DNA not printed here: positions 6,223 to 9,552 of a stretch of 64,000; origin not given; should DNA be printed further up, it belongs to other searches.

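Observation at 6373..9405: Tandem-fused double PilB/GspE secretion ATPase (pseudo-dimer in one chain)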

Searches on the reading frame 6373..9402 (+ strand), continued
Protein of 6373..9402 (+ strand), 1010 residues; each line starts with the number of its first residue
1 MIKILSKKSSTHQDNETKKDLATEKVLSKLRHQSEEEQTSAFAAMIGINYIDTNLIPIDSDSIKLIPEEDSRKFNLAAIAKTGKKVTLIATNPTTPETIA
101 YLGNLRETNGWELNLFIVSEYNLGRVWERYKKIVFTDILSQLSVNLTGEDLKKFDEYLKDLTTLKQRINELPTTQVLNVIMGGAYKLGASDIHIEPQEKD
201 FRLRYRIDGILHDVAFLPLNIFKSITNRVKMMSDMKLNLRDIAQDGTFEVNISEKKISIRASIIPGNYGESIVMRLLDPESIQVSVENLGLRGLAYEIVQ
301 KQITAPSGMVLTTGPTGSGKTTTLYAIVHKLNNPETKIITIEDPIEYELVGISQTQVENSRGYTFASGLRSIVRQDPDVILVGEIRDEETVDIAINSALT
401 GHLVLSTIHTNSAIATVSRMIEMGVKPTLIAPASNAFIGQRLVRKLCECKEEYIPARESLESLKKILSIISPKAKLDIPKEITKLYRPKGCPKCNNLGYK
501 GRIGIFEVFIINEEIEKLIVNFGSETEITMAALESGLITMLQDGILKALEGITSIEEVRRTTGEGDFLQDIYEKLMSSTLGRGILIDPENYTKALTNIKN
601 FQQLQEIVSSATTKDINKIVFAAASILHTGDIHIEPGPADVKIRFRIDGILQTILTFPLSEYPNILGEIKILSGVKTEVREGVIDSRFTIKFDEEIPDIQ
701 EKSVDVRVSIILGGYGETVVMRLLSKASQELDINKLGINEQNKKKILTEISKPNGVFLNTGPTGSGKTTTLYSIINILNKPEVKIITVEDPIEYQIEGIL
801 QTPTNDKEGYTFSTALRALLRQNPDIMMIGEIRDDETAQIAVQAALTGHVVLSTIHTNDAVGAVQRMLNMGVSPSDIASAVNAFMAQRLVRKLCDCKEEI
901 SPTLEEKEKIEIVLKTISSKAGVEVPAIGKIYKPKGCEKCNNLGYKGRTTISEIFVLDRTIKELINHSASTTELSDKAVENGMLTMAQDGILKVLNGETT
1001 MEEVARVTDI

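Call 19: find_related_loci(query=window:6373-9402:+, collection=genome_contigs, flank=10000)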
Query window:6373-9402:+ (1010 aa) in genome_contigs; peptide patterns used: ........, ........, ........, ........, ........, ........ (x = any residue, [..] = any of these).
370 stretches matched a pattern; 320 encode a relative of the query (tblastn E <= 1e-3); the best 80 are kept; 80 distinct loci.
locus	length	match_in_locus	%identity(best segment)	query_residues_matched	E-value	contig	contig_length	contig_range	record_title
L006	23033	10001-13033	84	1-1010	0e+0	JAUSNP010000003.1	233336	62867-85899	MAG: Candidatus Moraniibacteriota bacterium isolate E19_metabat.bin.91 E19_k141_683413, whole genome shotgun sequence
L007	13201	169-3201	83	1-1010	0e+0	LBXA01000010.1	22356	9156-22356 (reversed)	MAG: Candidatus Moranbacteria bacterium GW2011_GWA2_39_41 UT50_C0010, whole genome shotgun sequence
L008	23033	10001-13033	76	1-1010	0e+0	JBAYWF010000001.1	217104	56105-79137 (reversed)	MAG: Parcubacteria group bacterium isolate SO_2016_LW3_77 scaffold00071_LW162_2016, whole genome shotgun sequence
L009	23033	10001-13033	76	1-1010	0e+0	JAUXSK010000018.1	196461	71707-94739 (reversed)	MAG: Candidatus Moraniibacteriota bacterium isolate C12_metabat.bin.87 C12_k141_493543, whole genome shotgun sequence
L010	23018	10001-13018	74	1-1010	0e+0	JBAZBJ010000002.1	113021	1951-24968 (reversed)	MAG: Parcubacteria group bacterium isolate SO_2017_GW1_11 NODE_1177_length_113021_cov_1.562333_OW334_2017, whole genome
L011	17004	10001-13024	73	1-1010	0e+0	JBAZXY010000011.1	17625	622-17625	MAG: Parcubacteria group bacterium isolate SO_2017_GW1_67 NODE_12113_length_17625_cov_2.678820_OW334_2017, whole genome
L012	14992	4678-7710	76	1-1010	0e+0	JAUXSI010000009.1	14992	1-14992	MAG: Candidatus Moraniibacteriota bacterium isolate C12_metabat.bin.56 C12_k141_465109, whole genome shotgun sequence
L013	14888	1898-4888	73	14-1010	0e+0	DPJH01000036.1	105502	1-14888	MAG TPA_asm: Candidatus Moraniibacteriota bacterium isolate UBA8518 contig_504, whole genome shotgun sequence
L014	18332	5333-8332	72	9-1010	0e+0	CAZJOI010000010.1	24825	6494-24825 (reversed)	MAG TPA_asm: uncultured Bdellovibrionales bacterium isolate SRP192927_co1_264 genome assembly, contig: NODE_3744_length_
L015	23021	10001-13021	78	1-1010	0e+0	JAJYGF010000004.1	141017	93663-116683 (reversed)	MAG: bacterium isolate DBS1-3.bin117 NODE_118_length_141017_cov_1.97993, whole genome shotgun sequence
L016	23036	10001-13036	71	1-1010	0e+0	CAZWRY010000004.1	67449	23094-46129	MAG TPA_asm: uncultured Bdellovibrionales bacterium isolate binchicken_co27_254 genome assembly, contig: NODE_666_length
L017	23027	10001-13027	70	1-1010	0e+0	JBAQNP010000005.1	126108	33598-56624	MAG: Candidatus Moraniibacteriota bacterium isolate MFD12002_ilm_asm_bin49 k127_35467, whole genome shotgun sequence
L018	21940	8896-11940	69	1-1010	0e+0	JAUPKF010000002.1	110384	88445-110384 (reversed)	MAG: Patescibacteria group bacterium isolate erpe_2018_pw_0hr_WHONDRS-PP48-000085_A_bin.1 scaffold_5, whole genome shotg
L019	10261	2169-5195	70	1-1010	0e+0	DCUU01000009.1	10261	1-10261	MAG TPA_asm: Candidatus Moranbacteria bacterium UBA2206 UBA2206_contig_94257, whole genome shotgun sequence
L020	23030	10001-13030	69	1-1010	0e+0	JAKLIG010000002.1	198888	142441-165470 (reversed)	MAG: Patescibacteria group bacterium isolate RA.bin81 RA.bin81_2, whole genome shotgun sequence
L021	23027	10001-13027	70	1-1010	0e+0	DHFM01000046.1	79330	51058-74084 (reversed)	MAG TPA_asm: Candidatus Moranbacteria bacterium UBA4824 UBA4824_contig_89348, whole genome shotgun sequence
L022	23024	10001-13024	68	1-1010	0e+0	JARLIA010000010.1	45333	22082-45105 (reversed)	MAG: Candidatus Paceibacterota bacterium isolate MAG_BA90 MetaBAT2_Bin_90_Anoxic_k141_1887379, whole genome shotgun sequ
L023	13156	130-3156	69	1-1010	0e+0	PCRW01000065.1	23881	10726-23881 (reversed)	MAG: Candidatus Moranbacteria bacterium CG23_combo_of_CG06-09_8_20_14_all_35_22 CG23_scaffold_633_c, whole genome shotgu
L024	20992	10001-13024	68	1-1010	0e+0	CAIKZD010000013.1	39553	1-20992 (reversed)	uncultured bacterium isolate AlinenLipids_bin-5474 genome assembly, contig: bin-5474:13/22, whole genome shotgun sequenc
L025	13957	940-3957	67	1-1010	0e+0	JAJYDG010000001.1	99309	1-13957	MAG: bacterium isolate BP9.bin89 NODE_282_length_99309_cov_1.926670, whole genome shotgun sequence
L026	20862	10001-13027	70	1-1010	0e+0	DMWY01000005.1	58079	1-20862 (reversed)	MAG TPA_asm: Candidatus Moraniibacteriota bacterium isolate UBA12116 contig_1118, whole genome shotgun sequence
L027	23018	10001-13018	67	1-1010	0e+0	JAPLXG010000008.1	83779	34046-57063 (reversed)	MAG: Candidatus Moraniibacteriota bacterium isolate LacPavin_0818_WC55_MAG_41_28 LacPavin_0818_WC55_scaffold_547830, who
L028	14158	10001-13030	67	1-1010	0e+0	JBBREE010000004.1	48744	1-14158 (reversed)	MAG: Candidatus Moraniibacteriota bacterium isolate Co_metawrap_2488 Cmw_2488_k141_7781332_length_48744_cov_11.0000, who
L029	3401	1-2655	77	126-1010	0e+0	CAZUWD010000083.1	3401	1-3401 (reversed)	MAG TPA_asm: uncultured Bdellovibrionales bacterium isolate SRP257756_co1_220 genome assembly, contig: NODE_27374_length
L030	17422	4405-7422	67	1-1010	0e+0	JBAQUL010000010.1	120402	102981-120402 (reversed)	MAG: Candidatus Moraniibacteriota bacterium isolate MFD12006_ilm_asm_bin13 k127_2019, whole genome shotgun sequence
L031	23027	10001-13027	66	1-1010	0e+0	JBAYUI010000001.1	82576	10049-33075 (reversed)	MAG: Parcubacteria group bacterium isolate SO_2016_LW3_31 scaffold00438_LW162_2016, whole genome shotgun sequence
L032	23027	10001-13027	67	1-1010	0e+0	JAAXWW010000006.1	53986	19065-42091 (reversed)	MAG: Candidatus Moraniibacteriota bacterium isolate W9_Combined_metabat2_046 W9_Combined_metabat2_046_NODE_340, whole ge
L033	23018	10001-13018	66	1-1010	0e+0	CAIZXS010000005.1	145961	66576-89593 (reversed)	uncultured bacterium isolate Loc080925-6m_bin-1411 genome assembly, contig: bin-1411:05/26, whole genome shotgun sequenc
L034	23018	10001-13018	67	1-1010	0e+0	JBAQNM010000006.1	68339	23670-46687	MAG: Candidatus Moraniibacteriota bacterium isolate MFD12002_ilm_asm_bin53 k127_97662, whole genome shotgun sequence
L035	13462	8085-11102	67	1-1010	0e+0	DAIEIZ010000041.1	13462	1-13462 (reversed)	MAG TPA_asm: Candidatus Moraniibacteriota bacterium isolate clean1036 k141_3021596, whole genome shotgun sequence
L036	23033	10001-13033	65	1-1010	0e+0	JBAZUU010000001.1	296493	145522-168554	MAG: Parcubacteria group bacterium isolate SO_2017_GW1_236 NODE_285_length_296493_cov_16.823306_OW334_2017, whole genome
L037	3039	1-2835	67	66-1010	0e+0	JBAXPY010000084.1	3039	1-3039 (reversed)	MAG: Candidatus Moraniibacteriota bacterium isolate ELA543 MAG543_84, whole genome shotgun sequence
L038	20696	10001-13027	69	1-1010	0e+0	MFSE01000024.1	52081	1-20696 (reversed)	MAG: Candidatus Moranbacteria bacterium RIFOXYA12_FULL_35_19 rifixya3_full_scaffold_621, whole genome shotgun sequence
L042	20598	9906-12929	67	1-1010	0e+0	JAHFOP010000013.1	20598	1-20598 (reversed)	MAG: Candidatus Moraniibacteriota bacterium isolate nzgw506 NODE_993_length_20599_cov_2.572810, whole genome shotgun seq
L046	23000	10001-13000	61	23-1008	0e+0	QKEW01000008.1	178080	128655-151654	MAG: bacterium isolate SZUA-486 scaffold_70, whole genome shotgun sequence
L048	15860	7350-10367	67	1-1010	0e+0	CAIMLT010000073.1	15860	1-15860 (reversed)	uncultured bacterium isolate Loclat_bin-06345 genome assembly, contig: bin-06345:073/102, whole genome shotgun sequence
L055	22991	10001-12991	67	14-1010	0e+0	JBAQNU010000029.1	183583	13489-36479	MAG: Candidatus Moraniibacteriota bacterium isolate MFD12002_ilm_asm_bin39 k127_104291, whole genome shotgun sequence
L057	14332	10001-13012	59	1-1008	0e+0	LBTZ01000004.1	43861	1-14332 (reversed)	MAG: Parcubacteria group bacterium GW2011_GWD2_38_11 US70_C0004, whole genome shotgun sequence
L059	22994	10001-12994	59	1-1008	0e+0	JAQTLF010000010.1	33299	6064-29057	MAG: Candidatus Moraniibacteriota bacterium isolate STA_10 NODE_2534_length_33299_cov_7.255547_Sandtown_A, whole genome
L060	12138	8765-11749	59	17-1010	0e+0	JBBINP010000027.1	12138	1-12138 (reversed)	MAG: Candidatus Moraniibacteriota bacterium isolate SIF170217_bin_259 NODE_3549_length_12138_cov_3.51195, whole genome s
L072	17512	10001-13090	54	1-1010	0e+0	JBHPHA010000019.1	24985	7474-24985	Patescibacteria group bacterium isolate SAG AM-311-N19 NODE_19_length_24985_cov_27.634817, whole genome shotgun sequence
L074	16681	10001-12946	57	25-1001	0e+0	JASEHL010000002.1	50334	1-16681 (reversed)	MAG: Patescibacteria group bacterium isolate Yes70-22 NODE_2_length_50334_cov_12.884146, whole genome shotgun sequence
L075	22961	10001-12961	55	25-1010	0e+0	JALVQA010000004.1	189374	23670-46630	MAG: Candidatus Moraniibacteriota bacterium isolate A3_metabat2_scaf2bin.005 A3_NODE_12_length_189374_cov_4.020634, whol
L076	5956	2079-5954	53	5-1010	0e+0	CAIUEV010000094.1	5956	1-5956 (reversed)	uncultured bacterium isolate LaPlata-15m-a_bin-654 genome assembly, contig: bin-654:094/148, whole genome shotgun sequen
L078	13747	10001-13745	53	5-1010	0e+0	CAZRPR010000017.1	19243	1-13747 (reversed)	MAG TPA_asm: uncultured Candidatus Saccharibacteria bacterium isolate SRP272421_co3_683 genome assembly, contig: NODE_68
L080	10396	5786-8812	53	4-1010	0e+0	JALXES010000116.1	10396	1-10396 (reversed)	MAG: Candidatus Moraniibacteriota bacterium isolate T2_metabat2_scaf2bin.417 T2_NODE_8409_length_10396_cov_2.515435, who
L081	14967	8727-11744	52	8-1010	0e+0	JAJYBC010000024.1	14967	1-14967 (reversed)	MAG: bacterium isolate BP8.bin59 NODE_5764_length_14967_cov_1.395485, whole genome shotgun sequence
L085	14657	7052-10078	70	1-1010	0e+0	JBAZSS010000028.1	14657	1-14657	MAG: Parcubacteria group bacterium isolate SO_2017_GW1_179 NODE_15314_length_14657_cov_1.100344_OW334_2017, whole genome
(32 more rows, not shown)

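Call 25: search_protein_representatives(protein=window:6373-9402:+)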
Query: 1010 residues. Proteins with E-value up to 0.001 (for the whole library): 56029; up to 1e-10: 35676; up to 1e-30: 15180. The best 150 are listed.
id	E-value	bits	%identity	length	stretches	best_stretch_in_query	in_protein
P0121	0.0e+00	1106.3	53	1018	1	25-1008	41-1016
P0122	0.0e+00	1087.7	50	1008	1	1-1009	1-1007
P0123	1.3e-279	946.9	47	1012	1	27-1007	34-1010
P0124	3.2e-258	876.0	62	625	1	125-746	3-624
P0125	6.4e-246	835.3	45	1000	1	21-1007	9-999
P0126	8.9e-244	828.2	43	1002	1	11-1008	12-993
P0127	1.2e-241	821.2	43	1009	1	28-1007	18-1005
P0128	5.3e-232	789.3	43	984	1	20-999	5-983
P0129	1.9e-230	784.2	42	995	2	23-561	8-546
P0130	4.3e-227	773.1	42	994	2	27-636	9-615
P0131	2.3e-226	770.6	41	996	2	27-598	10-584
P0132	2.1e-218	744.3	40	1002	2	27-621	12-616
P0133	1.5e-215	734.9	40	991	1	28-1008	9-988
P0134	2.6e-201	687.7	38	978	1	27-997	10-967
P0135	2.4e-164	565.4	49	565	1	12-564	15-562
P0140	7.3e-150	517.5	37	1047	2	177-560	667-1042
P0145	3.5e-145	502.0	44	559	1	23-563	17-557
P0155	3.0e-140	485.7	43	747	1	24-588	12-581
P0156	3.9e-140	485.3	44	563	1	16-564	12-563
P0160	4.9e-138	478.3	49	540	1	544-1009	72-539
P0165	3.2e-137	475.6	42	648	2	715-1010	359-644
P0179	3.1e-131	455.8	42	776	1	22-564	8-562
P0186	7.1e-129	448.0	42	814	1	24-572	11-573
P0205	1.2e-124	434.1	39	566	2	716-1005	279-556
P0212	5.1e-124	431.9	40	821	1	26-564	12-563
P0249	1.1e-118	414.4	39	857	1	23-562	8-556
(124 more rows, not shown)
